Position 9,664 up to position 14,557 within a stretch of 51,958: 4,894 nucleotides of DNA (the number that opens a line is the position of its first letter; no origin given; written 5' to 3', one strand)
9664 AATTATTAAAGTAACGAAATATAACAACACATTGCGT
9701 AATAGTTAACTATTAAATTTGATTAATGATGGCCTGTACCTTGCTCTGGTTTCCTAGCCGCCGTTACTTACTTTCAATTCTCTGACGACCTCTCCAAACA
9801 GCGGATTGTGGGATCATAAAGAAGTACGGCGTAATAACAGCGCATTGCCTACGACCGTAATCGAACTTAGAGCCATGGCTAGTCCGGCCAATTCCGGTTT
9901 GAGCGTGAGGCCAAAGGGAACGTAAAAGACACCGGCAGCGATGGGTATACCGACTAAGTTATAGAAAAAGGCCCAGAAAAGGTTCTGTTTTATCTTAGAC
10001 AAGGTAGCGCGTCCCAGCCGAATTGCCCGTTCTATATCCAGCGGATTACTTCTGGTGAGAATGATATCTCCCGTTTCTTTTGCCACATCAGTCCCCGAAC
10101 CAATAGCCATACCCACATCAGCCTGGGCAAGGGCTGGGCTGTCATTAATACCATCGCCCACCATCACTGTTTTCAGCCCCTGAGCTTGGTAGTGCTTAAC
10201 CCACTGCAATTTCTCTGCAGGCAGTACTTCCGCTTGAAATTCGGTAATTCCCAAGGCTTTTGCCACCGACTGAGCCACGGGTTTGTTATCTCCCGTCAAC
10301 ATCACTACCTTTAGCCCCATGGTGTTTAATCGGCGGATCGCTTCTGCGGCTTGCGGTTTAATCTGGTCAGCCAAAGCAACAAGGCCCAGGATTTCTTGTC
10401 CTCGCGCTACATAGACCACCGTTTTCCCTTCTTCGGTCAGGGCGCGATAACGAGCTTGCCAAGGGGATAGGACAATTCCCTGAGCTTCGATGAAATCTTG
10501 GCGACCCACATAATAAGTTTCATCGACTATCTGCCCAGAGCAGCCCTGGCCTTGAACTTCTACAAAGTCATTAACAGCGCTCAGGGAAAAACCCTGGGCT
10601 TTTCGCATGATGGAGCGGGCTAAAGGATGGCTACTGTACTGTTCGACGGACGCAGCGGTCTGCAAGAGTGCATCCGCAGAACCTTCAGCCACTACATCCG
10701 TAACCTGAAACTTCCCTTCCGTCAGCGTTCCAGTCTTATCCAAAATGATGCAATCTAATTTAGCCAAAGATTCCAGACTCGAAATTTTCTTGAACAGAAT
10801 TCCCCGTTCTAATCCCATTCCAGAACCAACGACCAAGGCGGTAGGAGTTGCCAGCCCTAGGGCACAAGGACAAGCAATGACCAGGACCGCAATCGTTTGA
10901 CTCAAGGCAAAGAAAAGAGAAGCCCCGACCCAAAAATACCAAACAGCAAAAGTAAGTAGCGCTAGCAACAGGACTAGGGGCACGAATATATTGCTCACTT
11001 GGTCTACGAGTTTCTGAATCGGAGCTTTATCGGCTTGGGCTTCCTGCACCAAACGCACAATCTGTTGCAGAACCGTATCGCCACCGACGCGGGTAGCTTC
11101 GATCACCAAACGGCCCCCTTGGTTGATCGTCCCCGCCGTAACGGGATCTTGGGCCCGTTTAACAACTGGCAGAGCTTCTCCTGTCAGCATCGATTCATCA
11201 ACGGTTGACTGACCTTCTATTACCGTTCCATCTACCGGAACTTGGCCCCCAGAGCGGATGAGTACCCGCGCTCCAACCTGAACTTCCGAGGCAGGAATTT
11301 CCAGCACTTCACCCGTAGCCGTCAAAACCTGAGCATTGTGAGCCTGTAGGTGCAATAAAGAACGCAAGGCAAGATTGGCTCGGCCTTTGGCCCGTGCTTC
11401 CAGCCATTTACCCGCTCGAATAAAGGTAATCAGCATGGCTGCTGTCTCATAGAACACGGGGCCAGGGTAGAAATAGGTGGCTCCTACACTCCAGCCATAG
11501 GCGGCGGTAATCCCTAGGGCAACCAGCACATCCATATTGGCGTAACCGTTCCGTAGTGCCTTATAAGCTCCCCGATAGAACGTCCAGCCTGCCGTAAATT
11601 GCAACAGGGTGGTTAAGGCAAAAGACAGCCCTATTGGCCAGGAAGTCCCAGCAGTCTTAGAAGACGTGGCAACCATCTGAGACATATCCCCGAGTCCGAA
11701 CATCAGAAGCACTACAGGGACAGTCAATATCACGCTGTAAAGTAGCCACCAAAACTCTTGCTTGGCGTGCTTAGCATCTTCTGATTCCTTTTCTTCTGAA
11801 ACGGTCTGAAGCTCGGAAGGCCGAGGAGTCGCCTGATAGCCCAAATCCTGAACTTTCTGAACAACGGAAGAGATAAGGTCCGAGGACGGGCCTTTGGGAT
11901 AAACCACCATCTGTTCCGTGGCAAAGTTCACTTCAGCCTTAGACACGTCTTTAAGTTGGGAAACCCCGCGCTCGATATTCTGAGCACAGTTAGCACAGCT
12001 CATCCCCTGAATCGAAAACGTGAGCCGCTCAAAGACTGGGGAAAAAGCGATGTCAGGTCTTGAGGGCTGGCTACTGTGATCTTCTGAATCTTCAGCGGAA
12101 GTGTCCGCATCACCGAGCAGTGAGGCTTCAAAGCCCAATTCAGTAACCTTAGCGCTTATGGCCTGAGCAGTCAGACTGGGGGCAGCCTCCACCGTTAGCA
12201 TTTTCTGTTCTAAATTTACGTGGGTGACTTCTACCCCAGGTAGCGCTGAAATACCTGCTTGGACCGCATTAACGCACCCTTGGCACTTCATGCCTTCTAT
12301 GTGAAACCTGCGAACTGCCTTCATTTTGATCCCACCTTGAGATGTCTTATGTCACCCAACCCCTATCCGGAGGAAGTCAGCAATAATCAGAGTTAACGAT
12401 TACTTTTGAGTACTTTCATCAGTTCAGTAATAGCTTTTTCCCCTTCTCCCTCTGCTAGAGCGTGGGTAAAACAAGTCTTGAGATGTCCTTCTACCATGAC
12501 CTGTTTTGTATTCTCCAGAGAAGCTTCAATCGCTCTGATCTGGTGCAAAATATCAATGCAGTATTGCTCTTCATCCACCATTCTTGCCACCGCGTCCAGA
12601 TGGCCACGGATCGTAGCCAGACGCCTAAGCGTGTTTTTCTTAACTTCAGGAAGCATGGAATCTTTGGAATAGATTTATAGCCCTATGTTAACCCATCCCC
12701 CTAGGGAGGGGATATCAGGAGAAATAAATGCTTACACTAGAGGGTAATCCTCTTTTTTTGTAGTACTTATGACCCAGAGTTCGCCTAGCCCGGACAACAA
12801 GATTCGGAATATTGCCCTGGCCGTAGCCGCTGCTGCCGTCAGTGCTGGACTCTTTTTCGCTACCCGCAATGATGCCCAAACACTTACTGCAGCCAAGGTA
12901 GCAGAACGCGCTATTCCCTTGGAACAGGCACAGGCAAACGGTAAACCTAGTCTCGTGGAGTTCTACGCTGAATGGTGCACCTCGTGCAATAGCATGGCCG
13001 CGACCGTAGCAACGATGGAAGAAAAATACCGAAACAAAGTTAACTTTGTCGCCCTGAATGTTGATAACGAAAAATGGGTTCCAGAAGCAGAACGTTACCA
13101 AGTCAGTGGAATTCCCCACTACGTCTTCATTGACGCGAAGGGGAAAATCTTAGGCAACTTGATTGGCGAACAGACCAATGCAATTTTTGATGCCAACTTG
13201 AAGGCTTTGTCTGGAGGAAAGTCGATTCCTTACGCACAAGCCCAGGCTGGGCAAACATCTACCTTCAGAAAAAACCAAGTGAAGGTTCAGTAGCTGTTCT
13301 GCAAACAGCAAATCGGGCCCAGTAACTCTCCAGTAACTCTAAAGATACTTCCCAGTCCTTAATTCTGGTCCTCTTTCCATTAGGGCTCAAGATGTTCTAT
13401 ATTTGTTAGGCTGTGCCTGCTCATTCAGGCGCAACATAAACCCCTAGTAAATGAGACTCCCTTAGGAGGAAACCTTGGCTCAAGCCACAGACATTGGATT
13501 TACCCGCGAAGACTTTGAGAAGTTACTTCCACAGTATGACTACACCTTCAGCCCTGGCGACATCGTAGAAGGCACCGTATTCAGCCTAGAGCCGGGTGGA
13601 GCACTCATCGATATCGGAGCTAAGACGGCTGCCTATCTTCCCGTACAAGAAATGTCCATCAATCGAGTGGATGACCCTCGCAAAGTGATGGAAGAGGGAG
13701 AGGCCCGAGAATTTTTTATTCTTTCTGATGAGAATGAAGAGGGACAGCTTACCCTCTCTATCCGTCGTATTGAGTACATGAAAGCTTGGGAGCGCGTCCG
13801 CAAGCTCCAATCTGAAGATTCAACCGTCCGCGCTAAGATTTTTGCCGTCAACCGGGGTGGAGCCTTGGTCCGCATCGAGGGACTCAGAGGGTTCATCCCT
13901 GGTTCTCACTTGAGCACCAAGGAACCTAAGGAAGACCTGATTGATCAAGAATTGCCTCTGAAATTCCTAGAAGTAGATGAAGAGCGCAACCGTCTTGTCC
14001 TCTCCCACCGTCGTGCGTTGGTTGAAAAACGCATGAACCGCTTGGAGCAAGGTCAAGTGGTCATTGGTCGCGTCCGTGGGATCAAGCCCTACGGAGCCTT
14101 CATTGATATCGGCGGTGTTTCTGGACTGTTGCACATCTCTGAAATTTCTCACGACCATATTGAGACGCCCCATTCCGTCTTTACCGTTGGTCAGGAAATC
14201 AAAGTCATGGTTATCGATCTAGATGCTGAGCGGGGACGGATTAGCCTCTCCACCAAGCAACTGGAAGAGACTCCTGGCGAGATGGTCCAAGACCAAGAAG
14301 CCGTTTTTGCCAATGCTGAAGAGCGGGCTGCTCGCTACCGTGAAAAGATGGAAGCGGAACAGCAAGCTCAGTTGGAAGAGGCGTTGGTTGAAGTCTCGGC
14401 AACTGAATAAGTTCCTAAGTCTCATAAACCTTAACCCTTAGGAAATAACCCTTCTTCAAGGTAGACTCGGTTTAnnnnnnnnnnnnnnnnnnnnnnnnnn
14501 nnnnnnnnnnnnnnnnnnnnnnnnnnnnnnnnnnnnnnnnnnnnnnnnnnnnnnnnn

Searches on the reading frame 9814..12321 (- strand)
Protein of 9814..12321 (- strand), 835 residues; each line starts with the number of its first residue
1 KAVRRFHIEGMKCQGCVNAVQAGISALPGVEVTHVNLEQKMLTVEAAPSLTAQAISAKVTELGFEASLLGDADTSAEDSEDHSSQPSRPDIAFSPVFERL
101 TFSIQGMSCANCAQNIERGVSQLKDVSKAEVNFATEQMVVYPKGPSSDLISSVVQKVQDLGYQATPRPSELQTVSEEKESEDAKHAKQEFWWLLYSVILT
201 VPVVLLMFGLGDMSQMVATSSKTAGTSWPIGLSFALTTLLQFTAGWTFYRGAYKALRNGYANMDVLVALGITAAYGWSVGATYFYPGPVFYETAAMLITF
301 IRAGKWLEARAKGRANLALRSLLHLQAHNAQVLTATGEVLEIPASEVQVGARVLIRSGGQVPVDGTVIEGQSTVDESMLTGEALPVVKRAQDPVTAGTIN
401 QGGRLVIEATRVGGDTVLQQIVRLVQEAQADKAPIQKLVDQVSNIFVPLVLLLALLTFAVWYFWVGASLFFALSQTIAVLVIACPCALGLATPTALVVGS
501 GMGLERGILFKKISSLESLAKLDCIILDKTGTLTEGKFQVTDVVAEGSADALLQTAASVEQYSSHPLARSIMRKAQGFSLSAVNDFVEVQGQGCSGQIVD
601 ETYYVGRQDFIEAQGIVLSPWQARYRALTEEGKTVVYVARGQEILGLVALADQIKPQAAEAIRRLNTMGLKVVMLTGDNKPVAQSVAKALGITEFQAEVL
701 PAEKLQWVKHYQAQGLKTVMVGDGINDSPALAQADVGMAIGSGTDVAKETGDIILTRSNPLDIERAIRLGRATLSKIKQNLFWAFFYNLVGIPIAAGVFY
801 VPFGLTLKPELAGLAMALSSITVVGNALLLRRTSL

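Call 60: search_protein_families(library=pfam, proteins=[window:9814-12321:-], max_evalue=0.00001)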
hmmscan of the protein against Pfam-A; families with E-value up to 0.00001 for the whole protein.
window:9814-12321:- (835 aa): 4 families
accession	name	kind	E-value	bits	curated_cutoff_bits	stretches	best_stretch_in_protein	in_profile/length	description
PF00122.25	E1-E2_ATPase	-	1.9e-57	194.1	28.1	1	325-501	2-176/181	E1-E2 ATPase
PF00702.32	Hydrolase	-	7.1e-41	141.1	26.4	1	523-735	2-191/191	haloacid dehalogenase-like hydrolase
PF00403.32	HMA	-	9.1e-29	100.1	24.8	2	101-163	1-62/62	Heavy-metal-associated domain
PF08282.18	Hydrolase_3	-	4.2e-07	30.4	20.9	0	706-757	194-245/255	haloacid dehalogenase-like hydrolase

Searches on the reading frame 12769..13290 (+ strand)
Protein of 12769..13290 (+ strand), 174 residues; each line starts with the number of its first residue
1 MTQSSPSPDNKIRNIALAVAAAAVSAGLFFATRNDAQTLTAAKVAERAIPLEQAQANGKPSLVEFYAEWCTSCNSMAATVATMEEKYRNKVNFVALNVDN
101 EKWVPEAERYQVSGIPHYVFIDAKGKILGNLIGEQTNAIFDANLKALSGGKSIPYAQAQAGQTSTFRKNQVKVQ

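Call 60: search_protein_families(library=pfam, proteins=[window:12769-13290:+], max_evalue=0.00001)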
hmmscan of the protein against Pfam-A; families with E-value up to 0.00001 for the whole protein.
window:12769-13290:+ (174 aa): 5 families
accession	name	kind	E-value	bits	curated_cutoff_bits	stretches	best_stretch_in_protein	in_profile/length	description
PF00085.26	Thioredoxin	-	4.4e-16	59.2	23.5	1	56-141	16-98/103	Thioredoxin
PF13098.12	Thioredoxin_2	-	1.6e-11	44.9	27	1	54-142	1-102/104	Thioredoxin-like domain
PF13899.12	Thioredoxin_7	-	9.6e-11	42.1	27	1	51-123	10-83/83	Thioredoxin-like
PF13905.12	Thioredoxin_8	-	2.4e-07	31.4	27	0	58-101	1-46/94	Thioredoxin-like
PF08534.16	Redoxin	-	4.4e-07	30.2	26.6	0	36-104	6-77/148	Redoxin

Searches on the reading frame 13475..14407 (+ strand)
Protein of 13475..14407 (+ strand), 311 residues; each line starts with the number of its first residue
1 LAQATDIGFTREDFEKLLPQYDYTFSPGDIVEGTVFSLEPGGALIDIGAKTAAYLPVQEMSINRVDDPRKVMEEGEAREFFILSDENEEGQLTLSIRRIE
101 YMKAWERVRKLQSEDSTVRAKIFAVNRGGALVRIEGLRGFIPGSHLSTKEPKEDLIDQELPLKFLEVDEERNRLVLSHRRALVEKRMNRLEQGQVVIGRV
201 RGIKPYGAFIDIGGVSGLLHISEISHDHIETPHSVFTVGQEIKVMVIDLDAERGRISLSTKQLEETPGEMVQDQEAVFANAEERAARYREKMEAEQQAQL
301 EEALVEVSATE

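Call 60: search_protein_families(library=pfam, proteins=[window:13475-14407:+], max_evalue=0.00001)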
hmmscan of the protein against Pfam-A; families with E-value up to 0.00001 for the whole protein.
window:13475-14407:+ (311 aa): 2 families
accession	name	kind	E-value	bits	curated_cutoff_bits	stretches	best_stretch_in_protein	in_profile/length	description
PF00575.29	S1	-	2.7e-51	172.3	22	3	190-261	2-74/74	S1 RNA binding domain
PF23459.1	S1_RRP5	-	2.9e-10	41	27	0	190-253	1-65/72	RRP5 S1 domain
